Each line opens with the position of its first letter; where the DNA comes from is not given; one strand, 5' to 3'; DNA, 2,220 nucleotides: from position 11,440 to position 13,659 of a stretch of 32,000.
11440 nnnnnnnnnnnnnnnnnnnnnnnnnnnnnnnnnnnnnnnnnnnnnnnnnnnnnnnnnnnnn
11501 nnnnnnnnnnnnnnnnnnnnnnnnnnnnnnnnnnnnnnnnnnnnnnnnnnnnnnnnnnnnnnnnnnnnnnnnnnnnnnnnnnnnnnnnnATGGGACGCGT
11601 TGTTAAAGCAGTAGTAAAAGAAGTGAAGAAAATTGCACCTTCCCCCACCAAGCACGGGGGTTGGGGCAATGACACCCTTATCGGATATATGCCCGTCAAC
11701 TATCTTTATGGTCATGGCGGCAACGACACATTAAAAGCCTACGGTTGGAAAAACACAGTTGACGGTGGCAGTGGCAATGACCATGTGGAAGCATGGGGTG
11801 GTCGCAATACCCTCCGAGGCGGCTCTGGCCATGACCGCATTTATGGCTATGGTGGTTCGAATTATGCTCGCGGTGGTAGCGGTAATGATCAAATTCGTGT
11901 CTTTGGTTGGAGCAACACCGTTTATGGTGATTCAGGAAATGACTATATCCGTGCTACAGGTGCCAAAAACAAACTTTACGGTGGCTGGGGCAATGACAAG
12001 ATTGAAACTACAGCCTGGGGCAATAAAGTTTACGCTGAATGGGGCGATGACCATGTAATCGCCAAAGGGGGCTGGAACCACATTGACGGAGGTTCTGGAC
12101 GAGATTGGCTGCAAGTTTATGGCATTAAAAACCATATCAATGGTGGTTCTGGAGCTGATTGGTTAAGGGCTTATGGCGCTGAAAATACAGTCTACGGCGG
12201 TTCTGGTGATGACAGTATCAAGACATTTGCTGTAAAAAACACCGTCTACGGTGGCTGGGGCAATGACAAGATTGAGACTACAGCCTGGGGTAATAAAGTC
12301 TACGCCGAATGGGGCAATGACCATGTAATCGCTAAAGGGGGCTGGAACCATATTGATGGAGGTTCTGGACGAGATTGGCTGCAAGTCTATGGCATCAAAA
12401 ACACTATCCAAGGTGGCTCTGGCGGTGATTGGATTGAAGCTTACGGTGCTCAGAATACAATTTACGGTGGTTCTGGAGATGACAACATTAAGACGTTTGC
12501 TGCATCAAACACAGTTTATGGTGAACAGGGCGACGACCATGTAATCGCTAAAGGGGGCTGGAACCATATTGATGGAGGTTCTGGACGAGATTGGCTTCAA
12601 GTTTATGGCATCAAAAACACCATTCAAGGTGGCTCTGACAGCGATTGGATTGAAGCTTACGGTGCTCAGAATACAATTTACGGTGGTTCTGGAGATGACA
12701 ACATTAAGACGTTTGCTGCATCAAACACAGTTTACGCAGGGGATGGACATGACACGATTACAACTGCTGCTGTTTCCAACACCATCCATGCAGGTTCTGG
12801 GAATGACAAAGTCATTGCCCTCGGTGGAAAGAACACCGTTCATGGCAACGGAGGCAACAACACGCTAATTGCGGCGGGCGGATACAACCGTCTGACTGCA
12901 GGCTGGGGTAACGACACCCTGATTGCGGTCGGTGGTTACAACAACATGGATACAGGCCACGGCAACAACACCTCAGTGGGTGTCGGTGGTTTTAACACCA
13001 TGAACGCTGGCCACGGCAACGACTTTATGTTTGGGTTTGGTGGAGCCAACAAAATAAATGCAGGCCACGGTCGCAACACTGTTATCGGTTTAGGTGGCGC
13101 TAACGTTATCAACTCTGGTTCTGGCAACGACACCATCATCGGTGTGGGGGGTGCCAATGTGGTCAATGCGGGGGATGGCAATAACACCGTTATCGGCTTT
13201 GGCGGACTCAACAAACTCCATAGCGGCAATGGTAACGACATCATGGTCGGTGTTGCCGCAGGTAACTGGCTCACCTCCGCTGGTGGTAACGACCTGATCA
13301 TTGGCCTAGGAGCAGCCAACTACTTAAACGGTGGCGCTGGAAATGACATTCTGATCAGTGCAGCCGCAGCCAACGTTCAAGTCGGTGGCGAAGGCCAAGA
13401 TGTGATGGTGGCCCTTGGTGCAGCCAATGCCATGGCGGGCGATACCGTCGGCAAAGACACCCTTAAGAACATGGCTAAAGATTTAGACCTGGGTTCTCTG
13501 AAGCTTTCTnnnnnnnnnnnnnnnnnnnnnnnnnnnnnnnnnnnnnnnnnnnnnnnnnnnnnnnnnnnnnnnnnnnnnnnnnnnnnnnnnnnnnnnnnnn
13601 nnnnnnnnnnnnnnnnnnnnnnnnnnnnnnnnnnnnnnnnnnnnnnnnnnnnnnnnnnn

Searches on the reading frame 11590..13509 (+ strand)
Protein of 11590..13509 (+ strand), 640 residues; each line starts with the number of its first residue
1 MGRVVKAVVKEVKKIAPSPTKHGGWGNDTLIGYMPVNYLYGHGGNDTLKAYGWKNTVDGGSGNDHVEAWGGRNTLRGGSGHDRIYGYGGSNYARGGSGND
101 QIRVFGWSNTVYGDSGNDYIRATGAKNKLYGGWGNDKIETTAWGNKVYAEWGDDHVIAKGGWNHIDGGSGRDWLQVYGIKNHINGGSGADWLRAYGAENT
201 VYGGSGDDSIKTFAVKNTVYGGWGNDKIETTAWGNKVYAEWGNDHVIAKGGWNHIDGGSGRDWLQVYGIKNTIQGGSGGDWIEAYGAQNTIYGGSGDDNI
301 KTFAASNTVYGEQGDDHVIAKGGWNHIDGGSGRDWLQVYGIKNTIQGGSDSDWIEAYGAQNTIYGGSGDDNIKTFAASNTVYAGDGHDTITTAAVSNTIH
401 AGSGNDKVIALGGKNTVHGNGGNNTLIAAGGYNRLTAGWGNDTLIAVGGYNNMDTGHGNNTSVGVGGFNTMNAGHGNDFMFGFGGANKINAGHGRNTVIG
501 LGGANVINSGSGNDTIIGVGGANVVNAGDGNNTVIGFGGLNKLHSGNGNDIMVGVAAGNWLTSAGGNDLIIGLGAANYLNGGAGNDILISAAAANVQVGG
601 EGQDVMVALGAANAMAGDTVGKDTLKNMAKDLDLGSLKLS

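Call 91: predict_structure(protein=window:11590-13509:+)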
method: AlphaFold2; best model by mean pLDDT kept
length: 640 residues; sequences in the alignment: 1
mean_pLDDT: 84.7   pTM: 0.73
mean pLDDT of the five models: 84.7, 80.1, 79.7, 79.4, 71.6
residues with pLDDT >= 90: 289; 70-90: 280; 50-70: 38; < 50: 33
segments of 3 or more residues with pLDDT < 50: 1-4, 13-15, 613-620, 628-630, 632-634, 637-640
pLDDT, mean of each block of 10 residues (from residue 1): 45 51 79 85 87 89 89 88 91 89 92 88 92 88 88 88 89 91 88 93 90 94 90 90 90 91 93 91 94 92 94 89 92 92 92 92 93 93 93 94 92 92 91 89 91 87 89 82 86 85 86 86 86 84 84 81 82 77 78 60 65 44 47 43
secondary structure, 60 per line:
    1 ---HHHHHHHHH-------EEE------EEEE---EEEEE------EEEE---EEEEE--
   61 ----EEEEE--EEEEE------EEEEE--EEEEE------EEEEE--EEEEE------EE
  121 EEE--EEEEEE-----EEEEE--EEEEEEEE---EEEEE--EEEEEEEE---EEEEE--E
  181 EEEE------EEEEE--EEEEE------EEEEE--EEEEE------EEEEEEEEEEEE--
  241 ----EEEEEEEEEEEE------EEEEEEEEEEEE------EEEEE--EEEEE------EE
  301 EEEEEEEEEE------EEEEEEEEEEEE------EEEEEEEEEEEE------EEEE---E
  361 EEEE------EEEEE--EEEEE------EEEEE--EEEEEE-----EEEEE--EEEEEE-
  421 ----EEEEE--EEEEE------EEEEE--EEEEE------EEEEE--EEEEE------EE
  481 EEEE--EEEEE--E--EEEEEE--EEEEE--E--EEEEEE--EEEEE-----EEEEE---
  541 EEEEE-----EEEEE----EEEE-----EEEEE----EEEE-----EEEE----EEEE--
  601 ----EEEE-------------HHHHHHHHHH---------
elements in order: H4-12 E20-22 E29-32 E36-40 E47-50 E54-58 E65-69 E72-76 E83-87 E90-94 E101-105 E108-112 E119-123 E126-131 E137-141 E144-151 E155-159 E162-169 E173-177 E180-184 E191-195 E198-202 E209-213 E216-220 E227-238 E245-256 E263-274 E281-285 E288-292 E299-310 E317-328 E335-346 E353-356 E360-364 E371-375 E378-382 E389-393 E396-401 E407-411 E414-419 E425-429 E432-436 E443-447 E450-454 E461-465 E468-472 E479-484 E487-491 E497-502 E505-509 E515-520 E523-527 E533-537 E541-545 E551-555 E560-563 E569-573 E578-581 E587-590 E595-598 E605-608 H622-631

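Call 94: fold_search(model_id=the predicted structure, library=pdb)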
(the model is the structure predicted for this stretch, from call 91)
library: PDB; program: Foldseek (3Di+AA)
matches with E <= 10: 69; with E <= 0.001: 2
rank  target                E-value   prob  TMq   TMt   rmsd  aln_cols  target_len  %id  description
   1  7usl_C                1.7e-04  0.99  0.19  0.18  21.3       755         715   16  Integrin alphaM/beta2 ectodomain in complex with adenylate cyclase toxin RTX751 and M1F5 Fab (released 2022-08-17)
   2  7rah_E                4.6e-04  1.00  0.17  0.27  12.9       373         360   20  Adenylate cyclase toxin RTX domain fragment bound to M1H5 Fab and M2B10 Fab (released 2021-09-15)
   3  6p5t_C                6.3e-03  0.77  0.20  0.17  24.0       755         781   15  Surface-layer (S-layer) RsaA protein from Caulobacter crescentus bound to strontium and iodide (released 2020-01-15)
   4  6p5t_A                1.4e-02  0.69  0.21  0.18  24.0       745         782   15  Surface-layer (S-layer) RsaA protein from Caulobacter crescentus bound to strontium and iodide (released 2020-01-15)
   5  3p4g_D                2.6e-02  1.00  0.25  0.45   8.0       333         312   20  X-ray crystal structure of a hyperactive, Ca2+-dependent, beta-helical antifreeze protein from an Antarctic bacterium (released 2011-04-27)
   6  6p5t_D                2.6e-02  0.44  0.18  0.15  25.2       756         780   14  Surface-layer (S-layer) RsaA protein from Caulobacter crescentus bound to strontium and iodide (released 2020-01-15)
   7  3p4g_A                3.0e-02  1.00  0.29  0.59   3.8       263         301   23  X-ray crystal structure of a hyperactive, Ca2+-dependent, beta-helical antifreeze protein from an Antarctic bacterium (released 2011-04-27)
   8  3p4g_C                3.4e-02  0.99  0.22  0.38   8.1       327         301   20  X-ray crystal structure of a hyperactive, Ca2+-dependent, beta-helical antifreeze protein from an Antarctic bacterium (released 2011-04-27)
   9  6p5t_B                4.5e-02  0.41  0.20  0.17  23.7       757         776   13  Surface-layer (S-layer) RsaA protein from Caulobacter crescentus bound to strontium and iodide (released 2020-01-15)
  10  6sus                  1.0e-01  0.85  0.13  0.28  12.7       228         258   22  Crystal structure of RTX domain blocks IV and V of adenylate cyclase toxin from Bordetella pertussis (released 2020-09-16)
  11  6z7p_A                1.2e-01  0.20  0.18  0.13  24.1       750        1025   13  Composite model of the Caulobacter crescentus S-layer bound to the O-antigen of lipopolysaccharide (released 2020-07-15)
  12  2zj6                  1.4e-01  0.18  0.07  0.08  15.4       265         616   17  Crystal structure of D337A mutant of Pseudomonas sp. MIS38 lipase (released 2008-12-02)
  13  3p4g_B                1.8e-01  0.85  0.21  0.35   8.2       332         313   20  X-ray crystal structure of a hyperactive, Ca2+-dependent, beta-helical antifreeze protein from an Antarctic bacterium (released 2011-04-27)
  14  3a6z_A                1.9e-01  0.21  0.08  0.08  14.8       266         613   16  Crystal structure of Pseudomonas sp. MIS38 lipase (PML) in the open conformation following dialysis against Ca-free bu (released 2010-05-26)
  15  2z8z                  2.0e-01  0.16  0.07  0.07  14.8       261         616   17  Crystal structure of a platinum-bound S445C mutant of Pseudomonas sp. MIS38 lipase (released 2007-10-30)
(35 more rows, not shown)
